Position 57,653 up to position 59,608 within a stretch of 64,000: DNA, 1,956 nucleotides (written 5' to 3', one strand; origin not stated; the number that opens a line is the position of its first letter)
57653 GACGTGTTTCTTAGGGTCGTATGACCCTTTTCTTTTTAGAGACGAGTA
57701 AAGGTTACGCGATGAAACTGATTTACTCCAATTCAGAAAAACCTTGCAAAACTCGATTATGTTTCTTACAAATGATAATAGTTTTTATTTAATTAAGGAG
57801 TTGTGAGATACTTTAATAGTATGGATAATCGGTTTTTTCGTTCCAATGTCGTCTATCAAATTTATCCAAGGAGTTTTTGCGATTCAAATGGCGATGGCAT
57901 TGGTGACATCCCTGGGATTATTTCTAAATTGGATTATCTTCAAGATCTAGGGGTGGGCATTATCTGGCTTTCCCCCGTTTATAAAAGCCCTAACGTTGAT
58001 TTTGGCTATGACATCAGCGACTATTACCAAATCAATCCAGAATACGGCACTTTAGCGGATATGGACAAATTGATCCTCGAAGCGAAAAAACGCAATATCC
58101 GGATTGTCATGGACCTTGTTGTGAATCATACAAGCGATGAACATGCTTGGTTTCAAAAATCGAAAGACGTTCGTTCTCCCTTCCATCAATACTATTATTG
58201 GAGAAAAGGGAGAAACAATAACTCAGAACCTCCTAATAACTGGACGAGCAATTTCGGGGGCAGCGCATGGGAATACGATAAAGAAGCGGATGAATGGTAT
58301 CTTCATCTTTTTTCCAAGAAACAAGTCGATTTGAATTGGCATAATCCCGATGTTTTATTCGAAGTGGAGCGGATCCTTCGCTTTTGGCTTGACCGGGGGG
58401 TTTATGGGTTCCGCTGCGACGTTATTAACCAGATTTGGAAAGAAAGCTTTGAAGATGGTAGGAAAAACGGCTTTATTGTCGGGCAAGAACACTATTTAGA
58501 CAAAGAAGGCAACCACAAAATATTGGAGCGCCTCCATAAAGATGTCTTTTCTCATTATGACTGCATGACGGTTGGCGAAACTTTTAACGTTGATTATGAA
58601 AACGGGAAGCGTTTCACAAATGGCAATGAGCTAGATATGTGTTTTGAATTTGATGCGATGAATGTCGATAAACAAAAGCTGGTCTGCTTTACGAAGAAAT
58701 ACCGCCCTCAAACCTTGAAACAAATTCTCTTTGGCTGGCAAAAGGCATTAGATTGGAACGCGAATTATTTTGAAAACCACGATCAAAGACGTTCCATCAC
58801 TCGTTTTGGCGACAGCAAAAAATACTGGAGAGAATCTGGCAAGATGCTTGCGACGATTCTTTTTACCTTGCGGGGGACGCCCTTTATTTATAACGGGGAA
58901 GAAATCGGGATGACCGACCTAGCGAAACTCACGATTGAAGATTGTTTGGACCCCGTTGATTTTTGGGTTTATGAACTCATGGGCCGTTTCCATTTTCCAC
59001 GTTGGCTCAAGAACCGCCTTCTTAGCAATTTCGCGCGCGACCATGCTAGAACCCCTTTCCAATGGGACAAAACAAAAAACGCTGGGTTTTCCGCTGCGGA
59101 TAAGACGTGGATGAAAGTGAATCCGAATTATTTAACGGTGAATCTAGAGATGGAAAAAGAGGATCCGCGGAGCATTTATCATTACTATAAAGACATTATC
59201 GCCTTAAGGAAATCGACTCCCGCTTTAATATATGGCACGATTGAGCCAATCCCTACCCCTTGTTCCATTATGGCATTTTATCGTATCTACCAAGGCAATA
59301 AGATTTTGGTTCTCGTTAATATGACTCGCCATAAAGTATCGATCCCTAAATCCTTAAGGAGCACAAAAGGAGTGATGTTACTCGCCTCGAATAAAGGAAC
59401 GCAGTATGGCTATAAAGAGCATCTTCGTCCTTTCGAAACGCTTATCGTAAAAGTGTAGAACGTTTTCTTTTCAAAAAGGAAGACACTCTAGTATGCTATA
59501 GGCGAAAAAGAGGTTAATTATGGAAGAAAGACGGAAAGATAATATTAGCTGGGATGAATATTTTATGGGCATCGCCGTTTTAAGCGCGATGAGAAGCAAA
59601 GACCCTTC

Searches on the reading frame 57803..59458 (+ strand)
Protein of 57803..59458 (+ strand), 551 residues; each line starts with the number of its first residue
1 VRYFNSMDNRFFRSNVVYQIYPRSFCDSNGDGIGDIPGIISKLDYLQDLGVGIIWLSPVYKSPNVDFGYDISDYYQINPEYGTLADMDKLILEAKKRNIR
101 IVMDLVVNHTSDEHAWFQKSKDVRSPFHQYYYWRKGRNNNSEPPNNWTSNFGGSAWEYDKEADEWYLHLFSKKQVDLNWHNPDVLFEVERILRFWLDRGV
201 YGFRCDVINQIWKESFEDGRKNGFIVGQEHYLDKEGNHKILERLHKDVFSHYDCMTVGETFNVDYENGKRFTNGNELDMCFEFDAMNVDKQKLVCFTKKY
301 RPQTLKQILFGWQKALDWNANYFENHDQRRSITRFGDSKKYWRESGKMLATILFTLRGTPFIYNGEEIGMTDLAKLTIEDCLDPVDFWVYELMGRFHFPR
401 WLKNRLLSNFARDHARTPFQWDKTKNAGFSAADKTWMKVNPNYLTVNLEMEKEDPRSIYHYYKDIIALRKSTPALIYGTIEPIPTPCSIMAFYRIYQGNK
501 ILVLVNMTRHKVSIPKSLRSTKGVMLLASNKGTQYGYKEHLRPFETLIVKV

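Call 62: search_protein_families(library=pfam, proteins=[window:57803-59458:+], max_evalue=0.00001)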
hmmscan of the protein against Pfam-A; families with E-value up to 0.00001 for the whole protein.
window:57803-59458:+ (551 aa): 1 family
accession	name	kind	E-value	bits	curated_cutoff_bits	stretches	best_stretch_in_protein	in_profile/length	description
PF00128.31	Alpha-amylase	-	2.9e-141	472.2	22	1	19-478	1-446/446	Alpha amylase, catalytic domain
